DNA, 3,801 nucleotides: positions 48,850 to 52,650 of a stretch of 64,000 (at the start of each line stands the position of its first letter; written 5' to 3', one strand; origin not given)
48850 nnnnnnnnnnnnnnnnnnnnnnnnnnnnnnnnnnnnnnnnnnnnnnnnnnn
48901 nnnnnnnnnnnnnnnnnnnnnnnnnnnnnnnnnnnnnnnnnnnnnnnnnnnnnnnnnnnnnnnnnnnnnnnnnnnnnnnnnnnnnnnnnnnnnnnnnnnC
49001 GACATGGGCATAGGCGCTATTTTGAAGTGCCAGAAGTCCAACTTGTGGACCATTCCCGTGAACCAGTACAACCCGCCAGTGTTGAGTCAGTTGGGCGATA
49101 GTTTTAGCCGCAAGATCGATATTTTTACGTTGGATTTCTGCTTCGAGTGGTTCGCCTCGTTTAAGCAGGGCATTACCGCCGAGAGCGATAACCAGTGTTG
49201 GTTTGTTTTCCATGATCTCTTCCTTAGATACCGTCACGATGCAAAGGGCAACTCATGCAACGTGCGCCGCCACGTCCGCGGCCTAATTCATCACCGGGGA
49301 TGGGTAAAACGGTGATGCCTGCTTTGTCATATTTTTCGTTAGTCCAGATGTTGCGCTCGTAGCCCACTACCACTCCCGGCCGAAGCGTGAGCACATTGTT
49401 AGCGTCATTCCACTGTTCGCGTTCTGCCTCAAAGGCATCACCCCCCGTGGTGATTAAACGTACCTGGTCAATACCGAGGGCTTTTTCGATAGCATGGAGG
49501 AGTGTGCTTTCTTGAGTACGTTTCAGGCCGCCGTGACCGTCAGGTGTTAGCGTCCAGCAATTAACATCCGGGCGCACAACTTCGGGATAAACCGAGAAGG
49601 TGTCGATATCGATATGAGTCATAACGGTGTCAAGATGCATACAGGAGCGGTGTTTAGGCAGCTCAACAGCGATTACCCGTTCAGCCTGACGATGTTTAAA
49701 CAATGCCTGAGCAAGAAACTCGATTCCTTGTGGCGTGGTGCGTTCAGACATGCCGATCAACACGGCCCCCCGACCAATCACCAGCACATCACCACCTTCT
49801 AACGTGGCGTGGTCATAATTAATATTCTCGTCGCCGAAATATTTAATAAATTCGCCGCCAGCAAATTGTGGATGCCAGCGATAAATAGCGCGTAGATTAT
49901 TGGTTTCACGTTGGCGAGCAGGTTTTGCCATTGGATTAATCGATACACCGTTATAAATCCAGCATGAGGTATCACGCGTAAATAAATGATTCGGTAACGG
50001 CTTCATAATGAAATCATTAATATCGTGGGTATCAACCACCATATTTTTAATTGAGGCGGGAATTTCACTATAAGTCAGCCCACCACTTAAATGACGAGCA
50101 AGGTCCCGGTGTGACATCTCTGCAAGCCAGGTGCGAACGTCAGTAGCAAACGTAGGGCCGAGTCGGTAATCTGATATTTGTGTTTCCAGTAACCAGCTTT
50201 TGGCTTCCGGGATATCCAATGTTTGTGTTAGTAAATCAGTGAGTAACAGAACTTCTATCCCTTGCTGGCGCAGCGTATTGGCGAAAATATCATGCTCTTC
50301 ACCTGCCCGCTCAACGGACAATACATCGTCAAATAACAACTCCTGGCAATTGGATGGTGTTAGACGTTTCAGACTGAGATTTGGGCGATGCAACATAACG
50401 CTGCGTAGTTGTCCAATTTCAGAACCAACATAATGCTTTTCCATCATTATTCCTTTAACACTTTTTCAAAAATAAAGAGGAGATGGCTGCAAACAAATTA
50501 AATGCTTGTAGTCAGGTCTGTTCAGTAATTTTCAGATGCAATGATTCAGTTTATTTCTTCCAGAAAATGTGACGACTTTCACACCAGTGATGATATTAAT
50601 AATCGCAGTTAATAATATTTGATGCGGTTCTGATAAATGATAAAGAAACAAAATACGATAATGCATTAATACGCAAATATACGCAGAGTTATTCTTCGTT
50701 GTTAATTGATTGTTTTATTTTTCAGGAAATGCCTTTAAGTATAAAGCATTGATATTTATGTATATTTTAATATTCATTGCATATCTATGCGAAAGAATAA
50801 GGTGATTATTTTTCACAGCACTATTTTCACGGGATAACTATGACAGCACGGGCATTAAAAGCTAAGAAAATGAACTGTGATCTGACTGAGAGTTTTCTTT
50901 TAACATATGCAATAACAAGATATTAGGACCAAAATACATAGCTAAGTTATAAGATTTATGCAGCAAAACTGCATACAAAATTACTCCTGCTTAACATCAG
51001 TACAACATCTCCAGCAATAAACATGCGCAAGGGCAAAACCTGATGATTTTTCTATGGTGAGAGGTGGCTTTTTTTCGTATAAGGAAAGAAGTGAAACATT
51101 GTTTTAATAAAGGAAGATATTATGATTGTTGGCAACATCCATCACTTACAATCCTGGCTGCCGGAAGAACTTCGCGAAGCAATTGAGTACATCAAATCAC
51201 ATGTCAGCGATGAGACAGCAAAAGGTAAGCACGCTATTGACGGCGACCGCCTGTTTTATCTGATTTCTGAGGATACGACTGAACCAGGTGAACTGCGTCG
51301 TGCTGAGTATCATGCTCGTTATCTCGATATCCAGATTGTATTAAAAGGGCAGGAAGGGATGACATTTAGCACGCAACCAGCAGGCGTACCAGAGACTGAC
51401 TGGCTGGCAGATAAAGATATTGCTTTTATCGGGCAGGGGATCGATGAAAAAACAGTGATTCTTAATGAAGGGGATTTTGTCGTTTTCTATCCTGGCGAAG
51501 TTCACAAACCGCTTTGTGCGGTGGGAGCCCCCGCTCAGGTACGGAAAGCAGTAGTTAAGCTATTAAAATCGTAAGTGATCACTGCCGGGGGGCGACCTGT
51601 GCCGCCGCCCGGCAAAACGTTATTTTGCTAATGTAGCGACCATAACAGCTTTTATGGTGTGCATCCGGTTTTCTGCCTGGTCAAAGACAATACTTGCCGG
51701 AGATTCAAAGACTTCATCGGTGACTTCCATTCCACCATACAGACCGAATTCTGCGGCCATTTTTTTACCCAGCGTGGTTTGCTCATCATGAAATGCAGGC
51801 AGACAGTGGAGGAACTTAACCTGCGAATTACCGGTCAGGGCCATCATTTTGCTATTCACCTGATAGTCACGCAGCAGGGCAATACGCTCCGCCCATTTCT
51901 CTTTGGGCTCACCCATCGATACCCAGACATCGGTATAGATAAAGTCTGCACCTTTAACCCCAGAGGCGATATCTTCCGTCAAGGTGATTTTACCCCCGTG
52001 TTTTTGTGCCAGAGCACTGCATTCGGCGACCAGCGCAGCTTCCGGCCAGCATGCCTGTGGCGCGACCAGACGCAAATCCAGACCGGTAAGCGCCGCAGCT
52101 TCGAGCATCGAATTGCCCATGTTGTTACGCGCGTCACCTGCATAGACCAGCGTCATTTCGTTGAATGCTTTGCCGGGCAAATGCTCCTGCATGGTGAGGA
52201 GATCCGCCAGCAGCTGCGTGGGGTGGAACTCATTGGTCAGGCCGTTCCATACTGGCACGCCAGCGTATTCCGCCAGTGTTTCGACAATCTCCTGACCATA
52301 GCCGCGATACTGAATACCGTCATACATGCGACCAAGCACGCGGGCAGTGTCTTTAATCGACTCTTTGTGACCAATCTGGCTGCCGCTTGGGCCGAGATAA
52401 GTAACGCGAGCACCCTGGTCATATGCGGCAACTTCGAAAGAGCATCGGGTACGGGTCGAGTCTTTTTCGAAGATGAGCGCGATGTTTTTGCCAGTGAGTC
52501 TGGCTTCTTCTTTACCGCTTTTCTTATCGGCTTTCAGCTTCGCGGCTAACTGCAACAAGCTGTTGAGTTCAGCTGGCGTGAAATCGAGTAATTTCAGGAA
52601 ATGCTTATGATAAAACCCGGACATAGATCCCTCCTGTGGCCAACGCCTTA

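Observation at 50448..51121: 674-bp AT-rich divergent control region with a perfect CRP consensus site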

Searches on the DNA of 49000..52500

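Call 4: search_rna_families(source=window, start=49000, end=52500, threshold=evalue, max_evalue=10)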
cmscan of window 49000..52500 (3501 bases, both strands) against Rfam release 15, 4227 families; matches with E-value up to 10: 3.
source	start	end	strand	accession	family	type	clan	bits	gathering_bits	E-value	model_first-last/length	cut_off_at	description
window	50366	50451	-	RF01424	snoR118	Gene; snRNA; snoRNA; CD-box;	CL00071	17.6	44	4.1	1-92/92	no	small nucleolar RNA snoR118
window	50580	50623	+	RF00089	SNORD31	Gene; snRNA; snoRNA; CD-box;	CL00053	16.1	40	6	1-69/69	no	Small nucleolar RNA SNORD31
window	49742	49787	-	RF01134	sR30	Gene; snRNA; snoRNA; CD-box;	-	15.1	38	1.6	1-57/57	no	Small nucleolar RNA sR30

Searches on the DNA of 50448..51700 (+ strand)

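Call 3: search_dna_similar(query=window:50448-51121:+, collection=ecoli_genomes, mode=near, max_rows=15)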
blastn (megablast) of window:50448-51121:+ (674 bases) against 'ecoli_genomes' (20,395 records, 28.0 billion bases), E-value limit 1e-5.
Records with a match: 596; places in all: 597; records where one place covers at least 80% of the query: 596.
Genomes with a match: 596 of 5426; with a place that covers at least 80% of the query: 596. Places per genome that has any: lowest 1, median 1, highest 2. On chromosomes: 597 places; on plasmids: 0.
Best place of each record, by identity: >=99% 381; 95-99% 212; 90-95% 3.
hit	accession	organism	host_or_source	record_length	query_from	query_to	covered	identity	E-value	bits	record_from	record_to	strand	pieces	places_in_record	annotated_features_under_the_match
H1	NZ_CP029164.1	Escherichia coli strain 104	chicken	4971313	1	674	100%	100.0%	0e+0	1245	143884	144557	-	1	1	none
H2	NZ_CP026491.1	Escherichia coli strain HS13-1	Homo sapiens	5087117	1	674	100%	100.0%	0e+0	1245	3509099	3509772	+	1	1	none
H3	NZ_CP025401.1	Escherichia coli strain MS8345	Homo sapiens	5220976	1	674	100%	100.0%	0e+0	1245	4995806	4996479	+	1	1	none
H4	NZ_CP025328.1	Escherichia coli strain ExPEC XM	Duck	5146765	1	674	100%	100.0%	0e+0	1245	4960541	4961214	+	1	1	none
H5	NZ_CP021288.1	Escherichia coli strain PA45B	Homo sapiens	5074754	1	674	100%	100.0%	0e+0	1245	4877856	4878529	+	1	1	none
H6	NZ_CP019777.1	Escherichia coli NU14 strain NU14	Homo sapiens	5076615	1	674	100%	100.0%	0e+0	1245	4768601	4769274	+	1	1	none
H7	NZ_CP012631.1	Escherichia coli strain SF-173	Homo sapiens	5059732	1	674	100%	100.0%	0e+0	1245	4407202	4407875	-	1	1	none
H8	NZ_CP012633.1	Escherichia coli strain SF-166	Homo sapiens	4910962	1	674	100%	100.0%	0e+0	1245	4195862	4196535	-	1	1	none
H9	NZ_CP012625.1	Escherichia coli strain SF-468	Homo sapiens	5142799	1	674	100%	100.0%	0e+0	1245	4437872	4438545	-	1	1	none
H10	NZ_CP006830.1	Escherichia coli APEC O18 strain APEC O18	chicken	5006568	1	674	100%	100.0%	0e+0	1245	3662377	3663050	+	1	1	none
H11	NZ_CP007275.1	Escherichia coli strain O18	-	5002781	1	674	100%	100.0%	0e+0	1245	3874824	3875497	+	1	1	none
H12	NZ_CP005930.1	Escherichia coli APEC IMT5155 strain APEC IMT5155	chicken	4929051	1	674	100%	100.0%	0e+0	1245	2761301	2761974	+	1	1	none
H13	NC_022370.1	Escherichia coli PMV-1 strain PMV-1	-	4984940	1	674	100%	100.0%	0e+0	1245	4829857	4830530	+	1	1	none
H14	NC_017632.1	Escherichia coli UM146 strain UM146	-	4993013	1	674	100%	100.0%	0e+0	1245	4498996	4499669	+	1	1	none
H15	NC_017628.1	Escherichia coli IHE3034 strain IHE3034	-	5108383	1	674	100%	100.0%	0e+0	1245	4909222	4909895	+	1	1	none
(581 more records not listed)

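Call 7: get_annotated_region(hit=H15, flank=9000)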
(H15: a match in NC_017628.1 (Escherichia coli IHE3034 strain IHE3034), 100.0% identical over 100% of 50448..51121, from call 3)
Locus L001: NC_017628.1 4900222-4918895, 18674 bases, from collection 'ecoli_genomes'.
description: Escherichia coli IHE3034, complete sequence
organism: Escherichia coli IHE3034 strain IHE3034 (NCBI taxid 714962)
replicon: chromosome; assembly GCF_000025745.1
host: -; source: -; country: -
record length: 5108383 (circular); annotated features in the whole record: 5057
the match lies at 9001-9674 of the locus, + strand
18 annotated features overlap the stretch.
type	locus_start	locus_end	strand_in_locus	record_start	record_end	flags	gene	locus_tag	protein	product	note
CDS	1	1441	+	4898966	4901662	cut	mgtA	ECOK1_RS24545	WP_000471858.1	magnesium-translocating P-type ATPase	-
CDS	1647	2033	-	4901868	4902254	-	ridA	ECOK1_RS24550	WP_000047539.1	2-iminobutanoate/2-iminopropanoate deaminase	-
CDS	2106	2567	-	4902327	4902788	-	pyrI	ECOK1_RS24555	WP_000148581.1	aspartate carbamoyltransferase regulatory subunit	-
CDS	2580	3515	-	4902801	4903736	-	pyrB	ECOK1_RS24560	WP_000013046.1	aspartate carbamoyltransferase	-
CDS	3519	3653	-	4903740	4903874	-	pyrL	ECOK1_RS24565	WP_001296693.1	pyr operon leader peptide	-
CDS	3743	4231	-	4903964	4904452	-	-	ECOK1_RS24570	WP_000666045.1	arginine repressor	-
CDS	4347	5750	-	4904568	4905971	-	-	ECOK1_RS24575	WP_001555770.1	YfcC family protein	-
CDS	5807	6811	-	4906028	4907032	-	argF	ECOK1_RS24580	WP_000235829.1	ornithine carbamoyltransferase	-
CDS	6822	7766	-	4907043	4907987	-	arcC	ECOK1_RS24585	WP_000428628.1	carbamate kinase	-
CDS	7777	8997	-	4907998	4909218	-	arcA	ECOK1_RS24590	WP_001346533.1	arginine deiminase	-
CDS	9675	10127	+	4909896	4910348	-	-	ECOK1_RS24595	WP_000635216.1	YhcH/YjgK/YiaL family protein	-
CDS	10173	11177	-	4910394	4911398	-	argF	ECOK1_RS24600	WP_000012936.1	ornithine carbamoyltransferase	-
CDS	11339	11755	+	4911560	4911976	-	rraB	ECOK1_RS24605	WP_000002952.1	ribonuclease E inhibitor RraB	-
CDS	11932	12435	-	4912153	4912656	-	yjgM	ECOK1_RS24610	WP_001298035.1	GNAT family N-acetyltransferase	-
CDS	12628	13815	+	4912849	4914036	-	-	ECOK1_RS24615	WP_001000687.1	YjgN family protein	-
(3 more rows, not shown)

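Call 10: search_dna_similar(query=window:50900-51700:+, collection=ecoli_genomes, mode=distant, max_rows=30, rows=spread)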
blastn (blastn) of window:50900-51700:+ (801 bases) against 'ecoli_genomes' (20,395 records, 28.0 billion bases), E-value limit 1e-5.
Records with a match: 5412; places in all: 6334; records where one place covers at least 80% of the query: 596.
Genomes with a match: 5412 of 5426; with a place that covers at least 80% of the query: 596. Places per genome that has any: lowest 1, median 1, highest 4. On chromosomes: 6331 places; on plasmids: 3.
Best place of each record, by identity: >=99% 588; 95-99% 8; 80-90% 2; 60-80% 4814.
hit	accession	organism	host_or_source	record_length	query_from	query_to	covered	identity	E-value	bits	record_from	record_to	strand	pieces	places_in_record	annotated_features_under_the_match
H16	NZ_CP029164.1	Escherichia coli strain 104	chicken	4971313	1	801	100%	100.0%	0e+0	1445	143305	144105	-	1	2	YhcH/YjgK/YiaL family protein | argF: ornithine carbamoyltransferase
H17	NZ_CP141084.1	Escherichia coli strain KE48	Homo sapiens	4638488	1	801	100%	99.9%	0e+0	1437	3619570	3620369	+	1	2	YhcH/YjgK/YiaL family protein | argF: ornithine carbamoyltransferase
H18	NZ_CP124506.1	Escherichia coli strain AVS0750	wastewater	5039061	1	801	100%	99.5%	0e+0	1424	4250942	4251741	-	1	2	YhcH/YjgK/YiaL family protein | argF: ornithine carbamoyltransferase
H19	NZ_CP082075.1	Escherichia coli strain MS20658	Homo sapiens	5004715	1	801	100%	99.4%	0e+0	1419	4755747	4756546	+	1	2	YhcH/YjgK/YiaL family protein | argF: ornithine carbamoyltransferase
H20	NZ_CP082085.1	Escherichia coli strain MS20653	Homo sapiens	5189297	173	660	61%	75.8%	8e-90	340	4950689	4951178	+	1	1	tabA: toxin-antitoxin biofilm protein TabA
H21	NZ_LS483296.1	Escherichia coli strain NCTC9966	missing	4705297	173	660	61%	75.8%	8e-90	340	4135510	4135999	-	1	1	tabA: toxin-antitoxin biofilm protein TabA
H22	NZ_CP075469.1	Escherichia coli strain NT1W22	pig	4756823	173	660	61%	75.6%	3e-88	335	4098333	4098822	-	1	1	tabA: toxin-antitoxin biofilm protein TabA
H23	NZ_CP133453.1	Escherichia coli strain CREC8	Homo sapiens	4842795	173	660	61%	75.6%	3e-88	335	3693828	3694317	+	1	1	tabA: toxin-antitoxin biofilm protein TabA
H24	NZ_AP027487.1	Escherichia coli strain LR-21-1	Homo sapiens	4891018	173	660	61%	75.6%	3e-88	335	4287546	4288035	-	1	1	tabA: toxin-antitoxin biofilm protein TabA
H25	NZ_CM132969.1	Escherichia coli strain 167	Homo sapiens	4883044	173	660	61%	75.6%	3e-88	335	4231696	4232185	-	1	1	tabA: toxin-antitoxin biofilm protein TabA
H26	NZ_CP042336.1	Escherichia coli strain GZ04-0086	Homo sapiens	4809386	173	660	61%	75.4%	2e-85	325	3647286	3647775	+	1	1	tabA: toxin-antitoxin biofilm protein TabA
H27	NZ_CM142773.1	Escherichia coli strain GPEC1446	chicken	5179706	173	660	61%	75.4%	2e-85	325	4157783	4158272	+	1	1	tabA: toxin-antitoxin biofilm protein TabA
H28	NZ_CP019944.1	Escherichia coli strain DSM 103246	chicken carcass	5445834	173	660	61%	75.4%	4e-87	331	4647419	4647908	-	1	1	tabA: toxin-antitoxin biofilm protein TabA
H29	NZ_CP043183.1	Escherichia coli O16:H48 strain PG20180172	mouse gut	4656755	173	660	61%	75.4%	4e-87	331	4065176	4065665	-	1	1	tabA: toxin-antitoxin biofilm protein TabA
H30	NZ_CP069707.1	Escherichia coli strain E41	pig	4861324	173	660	61%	75.4%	4e-87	331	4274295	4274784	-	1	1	tabA: toxin-antitoxin biofilm protein TabA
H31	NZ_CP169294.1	Escherichia coli strain MG1655-pvir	not collected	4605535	173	660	61%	75.4%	4e-87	331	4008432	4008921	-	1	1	tabA: toxin-antitoxin biofilm protein TabA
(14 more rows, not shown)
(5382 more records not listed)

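Call 44: get_annotated_region(hit=H31, flank=700)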
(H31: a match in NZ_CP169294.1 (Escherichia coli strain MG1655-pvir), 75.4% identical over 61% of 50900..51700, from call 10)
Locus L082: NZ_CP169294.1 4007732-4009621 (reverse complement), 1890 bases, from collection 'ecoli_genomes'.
description: Escherichia coli strain MG1655-pvir chromosome, complete genome
organism: Escherichia coli strain MG1655-pvir (NCBI taxid 562)
replicon: chromosome; assembly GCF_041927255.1
host: not collected; source: -; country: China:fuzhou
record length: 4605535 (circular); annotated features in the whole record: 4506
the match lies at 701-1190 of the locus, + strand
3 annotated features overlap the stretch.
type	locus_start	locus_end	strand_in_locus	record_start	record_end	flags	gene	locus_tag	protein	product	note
CDS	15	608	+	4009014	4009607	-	bdcR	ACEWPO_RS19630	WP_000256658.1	TetR/AcrR family transcriptional regulator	-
CDS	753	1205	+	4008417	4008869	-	tabA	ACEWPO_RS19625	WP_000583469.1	toxin-antitoxin biofilm protein TabA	-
CDS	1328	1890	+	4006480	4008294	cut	yjgL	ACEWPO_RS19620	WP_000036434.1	protein YjgL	-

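Call 57: search_dna_similar(query=window:50448-51121:+, collection=ecoli_genomes, mode=near, max_rows=14, rows=spread)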
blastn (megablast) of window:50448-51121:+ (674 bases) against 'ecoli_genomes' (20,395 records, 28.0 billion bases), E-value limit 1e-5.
Records with a match: 596; places in all: 597; records where one place covers at least 80% of the query: 596.
Genomes with a match: 596 of 5426; with a place that covers at least 80% of the query: 596. Places per genome that has any: lowest 1, median 1, highest 2. On chromosomes: 597 places; on plasmids: 0.
Best place of each record, by identity: >=99% 381; 95-99% 212; 90-95% 3.
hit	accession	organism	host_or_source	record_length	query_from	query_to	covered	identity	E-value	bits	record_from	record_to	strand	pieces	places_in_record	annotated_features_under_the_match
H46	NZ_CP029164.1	Escherichia coli strain 104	chicken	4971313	1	674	100%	100.0%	0e+0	1245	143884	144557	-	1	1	none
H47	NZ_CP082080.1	Escherichia coli strain MS20655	Homo sapiens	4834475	1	674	100%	100.0%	0e+0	1245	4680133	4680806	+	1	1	none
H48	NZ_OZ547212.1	Escherichia coli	Homo sapiens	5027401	1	674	100%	100.0%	0e+0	1245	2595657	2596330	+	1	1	none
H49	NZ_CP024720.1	Escherichia coli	Bos mutus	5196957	1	674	100%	99.1%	0e+0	1212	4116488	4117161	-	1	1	none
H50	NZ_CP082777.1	Escherichia coli O25:H1 strain CU39ES-1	Homo sapiens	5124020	1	674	100%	99.1%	0e+0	1212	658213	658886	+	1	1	none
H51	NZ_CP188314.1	Escherichia coli strain BCE-1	swine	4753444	1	674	100%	99.1%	0e+0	1212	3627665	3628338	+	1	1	none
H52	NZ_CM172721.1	Escherichia coli strain FCI23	Homo sapiens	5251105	1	674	100%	99.1%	0e+0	1212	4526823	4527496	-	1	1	none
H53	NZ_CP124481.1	Escherichia coli strain AVS0756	wastewater efflux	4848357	1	674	100%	99.0%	0e+0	1206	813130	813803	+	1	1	none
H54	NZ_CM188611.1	Escherichia coli strain KP63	Homo sapiens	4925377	1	674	100%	99.0%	0e+0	1206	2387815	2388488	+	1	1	none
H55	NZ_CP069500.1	Escherichia coli strain FDAARGOS_1258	Homo sapiens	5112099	1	674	100%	98.8%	0e+0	1201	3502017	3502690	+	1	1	none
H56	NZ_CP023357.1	Escherichia coli strain 317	canine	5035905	1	674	100%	98.7%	0e+0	1195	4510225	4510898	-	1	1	none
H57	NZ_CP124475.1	Escherichia coli strain AVS0969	wastewater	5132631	4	674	100%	99.1%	0e+0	1206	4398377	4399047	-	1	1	none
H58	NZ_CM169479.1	Escherichia coli strain EC22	Homo sapiens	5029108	4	674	100%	99.1%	0e+0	1206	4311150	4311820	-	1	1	none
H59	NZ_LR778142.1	Escherichia coli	soil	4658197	1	674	100%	94.5%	0e+0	1038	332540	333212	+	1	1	none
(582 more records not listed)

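Call 58: get_annotated_region(hit=H59, flank=300)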
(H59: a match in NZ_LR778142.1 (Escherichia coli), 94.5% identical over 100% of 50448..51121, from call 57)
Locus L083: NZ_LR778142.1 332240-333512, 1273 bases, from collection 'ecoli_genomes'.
description: Escherichia coli isolate SC434 chromosome 1
organism: Escherichia coli (NCBI taxid 562)
replicon: chromosome; assembly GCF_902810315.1
host: -; source: soil; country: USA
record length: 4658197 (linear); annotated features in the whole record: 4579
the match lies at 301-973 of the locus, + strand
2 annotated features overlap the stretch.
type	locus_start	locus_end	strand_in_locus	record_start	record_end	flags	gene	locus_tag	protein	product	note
CDS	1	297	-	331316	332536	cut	arcA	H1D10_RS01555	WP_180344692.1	arginine deiminase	-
CDS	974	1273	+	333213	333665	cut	-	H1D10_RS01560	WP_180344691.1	YhcH/YjgK/YiaL family protein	-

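Call 59: get_annotated_region(hit=H56, flank=300)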
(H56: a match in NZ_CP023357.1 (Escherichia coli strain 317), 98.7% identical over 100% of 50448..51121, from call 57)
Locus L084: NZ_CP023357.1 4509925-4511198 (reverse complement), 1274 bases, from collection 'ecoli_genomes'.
description: Escherichia coli strain 317 chromosome, complete genome
organism: Escherichia coli strain 317 (NCBI taxid 562)
replicon: chromosome; assembly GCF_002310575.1
host: canine; source: missing; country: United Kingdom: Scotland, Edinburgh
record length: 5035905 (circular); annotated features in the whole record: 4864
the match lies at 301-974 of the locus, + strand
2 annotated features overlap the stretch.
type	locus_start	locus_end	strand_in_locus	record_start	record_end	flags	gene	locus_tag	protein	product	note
CDS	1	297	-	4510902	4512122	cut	arcA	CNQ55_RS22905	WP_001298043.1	arginine deiminase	-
CDS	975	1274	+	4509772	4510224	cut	-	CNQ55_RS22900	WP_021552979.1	YhcH/YjgK/YiaL family protein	-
